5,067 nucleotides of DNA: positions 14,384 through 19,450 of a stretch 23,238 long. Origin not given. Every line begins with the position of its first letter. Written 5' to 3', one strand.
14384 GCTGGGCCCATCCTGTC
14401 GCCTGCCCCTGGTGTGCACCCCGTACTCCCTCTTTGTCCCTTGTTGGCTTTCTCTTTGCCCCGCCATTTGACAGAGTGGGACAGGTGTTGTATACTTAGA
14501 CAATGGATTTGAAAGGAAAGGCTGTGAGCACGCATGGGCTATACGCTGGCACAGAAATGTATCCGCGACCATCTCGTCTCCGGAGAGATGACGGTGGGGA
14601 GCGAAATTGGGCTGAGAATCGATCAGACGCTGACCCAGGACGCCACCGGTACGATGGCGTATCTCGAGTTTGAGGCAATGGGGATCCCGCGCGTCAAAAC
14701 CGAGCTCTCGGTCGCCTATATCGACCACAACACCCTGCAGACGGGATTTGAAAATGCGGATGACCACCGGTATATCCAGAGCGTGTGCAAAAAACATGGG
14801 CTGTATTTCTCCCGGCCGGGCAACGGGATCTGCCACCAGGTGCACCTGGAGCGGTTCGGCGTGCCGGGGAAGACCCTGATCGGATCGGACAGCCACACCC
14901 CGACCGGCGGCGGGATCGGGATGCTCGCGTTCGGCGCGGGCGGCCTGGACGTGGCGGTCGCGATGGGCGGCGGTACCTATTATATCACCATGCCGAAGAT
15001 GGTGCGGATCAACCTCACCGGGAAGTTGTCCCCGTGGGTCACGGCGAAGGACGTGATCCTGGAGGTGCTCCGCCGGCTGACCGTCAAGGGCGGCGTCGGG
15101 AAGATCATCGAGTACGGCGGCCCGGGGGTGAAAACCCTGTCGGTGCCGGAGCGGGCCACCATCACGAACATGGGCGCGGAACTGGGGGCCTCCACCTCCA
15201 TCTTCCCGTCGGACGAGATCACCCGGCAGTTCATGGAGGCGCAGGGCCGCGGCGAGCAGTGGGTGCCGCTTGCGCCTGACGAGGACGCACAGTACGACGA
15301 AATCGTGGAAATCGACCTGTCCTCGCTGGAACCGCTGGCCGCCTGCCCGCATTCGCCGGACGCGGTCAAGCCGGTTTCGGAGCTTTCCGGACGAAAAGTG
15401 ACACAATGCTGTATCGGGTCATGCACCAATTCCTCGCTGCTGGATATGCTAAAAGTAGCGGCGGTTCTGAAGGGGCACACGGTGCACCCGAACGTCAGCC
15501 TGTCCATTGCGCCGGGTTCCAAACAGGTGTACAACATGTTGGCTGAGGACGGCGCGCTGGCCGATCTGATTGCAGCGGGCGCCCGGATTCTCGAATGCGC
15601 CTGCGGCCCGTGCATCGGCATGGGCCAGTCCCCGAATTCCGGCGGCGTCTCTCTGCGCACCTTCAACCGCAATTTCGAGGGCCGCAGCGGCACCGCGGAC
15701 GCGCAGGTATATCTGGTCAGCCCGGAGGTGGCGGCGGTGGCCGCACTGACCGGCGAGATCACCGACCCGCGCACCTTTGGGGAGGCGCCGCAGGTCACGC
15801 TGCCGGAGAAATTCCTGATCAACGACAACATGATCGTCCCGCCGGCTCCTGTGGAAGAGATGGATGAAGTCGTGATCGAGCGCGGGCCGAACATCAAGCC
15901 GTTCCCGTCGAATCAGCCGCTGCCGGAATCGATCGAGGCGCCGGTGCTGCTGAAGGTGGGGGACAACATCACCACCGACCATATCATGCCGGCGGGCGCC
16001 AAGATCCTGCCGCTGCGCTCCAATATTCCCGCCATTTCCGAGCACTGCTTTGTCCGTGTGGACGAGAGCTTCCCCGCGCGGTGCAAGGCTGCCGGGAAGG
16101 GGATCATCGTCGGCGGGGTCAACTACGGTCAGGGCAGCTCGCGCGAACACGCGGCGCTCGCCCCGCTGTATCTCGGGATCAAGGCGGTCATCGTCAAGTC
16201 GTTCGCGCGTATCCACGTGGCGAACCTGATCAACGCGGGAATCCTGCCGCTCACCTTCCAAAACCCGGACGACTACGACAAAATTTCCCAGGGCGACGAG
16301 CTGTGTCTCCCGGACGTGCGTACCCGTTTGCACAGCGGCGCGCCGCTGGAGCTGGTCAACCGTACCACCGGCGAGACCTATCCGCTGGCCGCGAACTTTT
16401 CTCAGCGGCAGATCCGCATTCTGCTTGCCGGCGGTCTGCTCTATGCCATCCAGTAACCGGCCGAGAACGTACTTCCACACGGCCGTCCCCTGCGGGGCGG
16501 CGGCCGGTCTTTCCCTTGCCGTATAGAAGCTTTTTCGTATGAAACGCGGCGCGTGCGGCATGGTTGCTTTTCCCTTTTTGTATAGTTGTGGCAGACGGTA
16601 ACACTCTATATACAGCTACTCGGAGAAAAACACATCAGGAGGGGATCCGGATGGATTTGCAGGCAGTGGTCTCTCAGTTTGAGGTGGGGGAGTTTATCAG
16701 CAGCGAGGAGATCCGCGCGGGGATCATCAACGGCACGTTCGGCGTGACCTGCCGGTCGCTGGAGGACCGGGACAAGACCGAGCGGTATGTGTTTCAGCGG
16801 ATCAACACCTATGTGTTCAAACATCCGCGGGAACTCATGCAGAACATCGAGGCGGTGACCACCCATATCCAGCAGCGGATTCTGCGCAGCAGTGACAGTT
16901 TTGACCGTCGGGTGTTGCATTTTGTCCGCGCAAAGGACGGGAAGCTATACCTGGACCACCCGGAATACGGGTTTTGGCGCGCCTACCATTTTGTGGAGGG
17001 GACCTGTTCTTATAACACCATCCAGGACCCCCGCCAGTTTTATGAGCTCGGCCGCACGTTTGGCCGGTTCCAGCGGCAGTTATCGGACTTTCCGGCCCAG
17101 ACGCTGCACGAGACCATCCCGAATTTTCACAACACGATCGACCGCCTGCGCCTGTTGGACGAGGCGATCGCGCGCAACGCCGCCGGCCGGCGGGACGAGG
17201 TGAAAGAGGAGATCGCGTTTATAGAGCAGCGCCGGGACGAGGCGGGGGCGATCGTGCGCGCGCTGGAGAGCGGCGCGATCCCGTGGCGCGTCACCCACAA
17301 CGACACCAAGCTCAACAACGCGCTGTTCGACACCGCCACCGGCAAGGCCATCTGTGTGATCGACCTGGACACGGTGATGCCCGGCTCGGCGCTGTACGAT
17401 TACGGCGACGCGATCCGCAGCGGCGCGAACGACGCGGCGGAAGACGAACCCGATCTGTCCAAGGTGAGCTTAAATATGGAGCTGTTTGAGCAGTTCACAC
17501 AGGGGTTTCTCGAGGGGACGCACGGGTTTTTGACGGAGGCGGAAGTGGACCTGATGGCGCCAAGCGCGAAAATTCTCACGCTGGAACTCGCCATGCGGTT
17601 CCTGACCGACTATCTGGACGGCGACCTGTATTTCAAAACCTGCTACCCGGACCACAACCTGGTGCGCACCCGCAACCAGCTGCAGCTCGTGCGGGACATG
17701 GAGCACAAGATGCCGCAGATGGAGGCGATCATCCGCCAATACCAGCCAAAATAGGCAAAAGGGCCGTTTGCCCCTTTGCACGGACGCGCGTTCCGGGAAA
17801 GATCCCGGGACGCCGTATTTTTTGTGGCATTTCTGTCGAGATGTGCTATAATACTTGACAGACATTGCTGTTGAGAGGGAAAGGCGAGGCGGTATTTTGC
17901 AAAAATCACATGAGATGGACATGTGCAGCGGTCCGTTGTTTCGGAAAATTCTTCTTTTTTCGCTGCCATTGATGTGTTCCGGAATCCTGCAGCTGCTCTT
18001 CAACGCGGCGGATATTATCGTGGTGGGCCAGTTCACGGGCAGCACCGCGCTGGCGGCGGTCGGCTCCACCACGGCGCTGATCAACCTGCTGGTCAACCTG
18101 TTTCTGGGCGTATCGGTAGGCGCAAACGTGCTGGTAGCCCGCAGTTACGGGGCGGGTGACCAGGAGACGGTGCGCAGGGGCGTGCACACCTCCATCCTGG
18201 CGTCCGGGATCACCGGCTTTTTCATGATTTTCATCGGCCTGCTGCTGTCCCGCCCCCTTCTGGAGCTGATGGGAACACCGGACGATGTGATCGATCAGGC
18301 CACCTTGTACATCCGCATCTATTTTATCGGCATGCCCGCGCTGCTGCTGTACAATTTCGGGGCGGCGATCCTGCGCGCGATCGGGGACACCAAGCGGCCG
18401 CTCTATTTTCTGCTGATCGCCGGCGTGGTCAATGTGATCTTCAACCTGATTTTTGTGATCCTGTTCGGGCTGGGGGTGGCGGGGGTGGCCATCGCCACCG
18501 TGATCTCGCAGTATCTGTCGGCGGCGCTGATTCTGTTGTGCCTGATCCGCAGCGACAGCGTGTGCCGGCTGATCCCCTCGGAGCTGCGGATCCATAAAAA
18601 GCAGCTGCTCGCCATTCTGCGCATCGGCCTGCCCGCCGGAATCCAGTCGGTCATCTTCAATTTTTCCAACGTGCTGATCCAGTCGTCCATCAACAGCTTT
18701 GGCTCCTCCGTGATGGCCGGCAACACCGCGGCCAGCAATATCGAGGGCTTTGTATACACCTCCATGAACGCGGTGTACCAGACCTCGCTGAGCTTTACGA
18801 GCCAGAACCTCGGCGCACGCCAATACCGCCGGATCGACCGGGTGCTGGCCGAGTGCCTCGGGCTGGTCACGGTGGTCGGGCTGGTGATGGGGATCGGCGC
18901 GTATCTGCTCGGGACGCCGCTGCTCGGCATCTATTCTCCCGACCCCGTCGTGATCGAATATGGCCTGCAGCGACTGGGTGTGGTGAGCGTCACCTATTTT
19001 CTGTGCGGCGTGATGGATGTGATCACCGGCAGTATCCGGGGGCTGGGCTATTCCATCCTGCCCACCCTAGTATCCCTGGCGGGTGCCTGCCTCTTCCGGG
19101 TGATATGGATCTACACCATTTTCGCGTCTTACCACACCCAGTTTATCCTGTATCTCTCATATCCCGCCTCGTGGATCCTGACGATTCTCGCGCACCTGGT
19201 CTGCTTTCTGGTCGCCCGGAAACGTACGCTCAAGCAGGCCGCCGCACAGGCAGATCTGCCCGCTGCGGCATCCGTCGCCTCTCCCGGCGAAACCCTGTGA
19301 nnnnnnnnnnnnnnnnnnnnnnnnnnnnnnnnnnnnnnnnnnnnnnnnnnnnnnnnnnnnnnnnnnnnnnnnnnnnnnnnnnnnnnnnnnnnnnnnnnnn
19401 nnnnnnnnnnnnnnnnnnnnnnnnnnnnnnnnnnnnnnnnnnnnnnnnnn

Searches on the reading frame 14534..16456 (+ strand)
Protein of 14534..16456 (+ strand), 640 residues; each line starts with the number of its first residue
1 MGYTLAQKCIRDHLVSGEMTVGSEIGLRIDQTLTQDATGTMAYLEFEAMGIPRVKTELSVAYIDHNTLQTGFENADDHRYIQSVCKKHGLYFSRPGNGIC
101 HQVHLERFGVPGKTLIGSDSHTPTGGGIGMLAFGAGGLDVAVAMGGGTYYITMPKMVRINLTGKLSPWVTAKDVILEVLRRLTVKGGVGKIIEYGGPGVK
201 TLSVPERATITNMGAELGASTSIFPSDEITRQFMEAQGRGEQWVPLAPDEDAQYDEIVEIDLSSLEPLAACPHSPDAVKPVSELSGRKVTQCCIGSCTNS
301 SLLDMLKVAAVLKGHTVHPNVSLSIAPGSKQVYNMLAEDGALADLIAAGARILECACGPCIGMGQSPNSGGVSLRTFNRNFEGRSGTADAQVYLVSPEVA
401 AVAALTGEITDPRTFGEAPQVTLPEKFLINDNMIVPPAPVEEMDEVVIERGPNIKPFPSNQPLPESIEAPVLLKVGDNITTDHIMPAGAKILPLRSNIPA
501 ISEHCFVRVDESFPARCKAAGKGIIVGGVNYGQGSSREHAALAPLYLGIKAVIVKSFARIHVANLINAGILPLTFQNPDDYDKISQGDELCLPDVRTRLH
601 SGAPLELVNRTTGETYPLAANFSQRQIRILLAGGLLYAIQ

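Call 36: find_homologous_proteins(query=window:14534-16456:+, max_evalue=1e-50)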
Query window:14534-16456:+ (640 aa): 8000 proteins with E <= 1e-50 among 8000 candidates; the best 120 are listed.
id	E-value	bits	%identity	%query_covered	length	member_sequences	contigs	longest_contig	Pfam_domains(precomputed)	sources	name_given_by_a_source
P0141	0.0e+0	1454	100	100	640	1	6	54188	PF00694.26,PF00330.26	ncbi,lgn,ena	-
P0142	0.0e+0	1390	94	100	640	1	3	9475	PF00694.26,PF00330.26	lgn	-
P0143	0.0e+0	1255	86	100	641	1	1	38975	PF00694.26,PF00330.26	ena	-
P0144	0.0e+0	1254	86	100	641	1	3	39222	PF00694.26,PF00330.26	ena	-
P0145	0.0e+0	1250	86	100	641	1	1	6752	PF00694.26,PF00330.26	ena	-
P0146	0.0e+0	1249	-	-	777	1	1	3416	PF00694.26,PF00330.26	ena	-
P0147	0.0e+0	1248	85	100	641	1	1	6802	PF00694.26,PF00330.26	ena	-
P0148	0.0e+0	1246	85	100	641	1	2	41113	PF00694.26,PF00330.26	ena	-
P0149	0.0e+0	1245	85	100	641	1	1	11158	PF00694.26,PF00330.26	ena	-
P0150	0.0e+0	1244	86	99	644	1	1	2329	PF00694.26,PF00330.26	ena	-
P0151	0.0e+0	1241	85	100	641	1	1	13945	PF00694.26,PF00330.26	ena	-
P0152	0.0e+0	1240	85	100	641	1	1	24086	PF00694.26,PF00330.26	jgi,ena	-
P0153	0.0e+0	1240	84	100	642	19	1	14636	PF00694.26,PF00330.26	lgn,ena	-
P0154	0.0e+0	1238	85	99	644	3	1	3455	PF00694.26,PF00330.26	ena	-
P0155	0.0e+0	1237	85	99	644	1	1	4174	PF00694.26,PF00330.26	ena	-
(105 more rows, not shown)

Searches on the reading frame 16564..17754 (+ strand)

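Call 74: search_protein_families(library=pfam, proteins=[window:16564-17754:+], max_evalue=0.0001)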
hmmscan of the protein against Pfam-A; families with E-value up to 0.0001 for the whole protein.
window:16564-17754:+ (396 aa): 1 family
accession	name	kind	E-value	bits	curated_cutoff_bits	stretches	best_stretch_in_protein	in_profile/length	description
PF01636.29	APH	-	1.1e-17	65.1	23.2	1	121-288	47-214/239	Phosphotransferase enzyme family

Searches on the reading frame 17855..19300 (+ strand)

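Call 74: search_protein_families(library=pfam, proteins=[window:17855-19300:+], max_evalue=0.0001)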
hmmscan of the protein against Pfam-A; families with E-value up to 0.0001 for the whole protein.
window:17855-19300:+ (481 aa): 3 families
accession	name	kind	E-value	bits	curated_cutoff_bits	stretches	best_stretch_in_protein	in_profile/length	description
PF01554.23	MatE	-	1.2e-50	171.8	24.9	2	38-199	1-161/161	MatE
PF03023.19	MurJ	-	5.4e-11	42.2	27.4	1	55-256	221-425/451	Lipid II flippase MurJ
PF13440.11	Polysacc_synt_3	-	3.3e-05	23.7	23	1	25-138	170-282/293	Polysaccharide biosynthesis protein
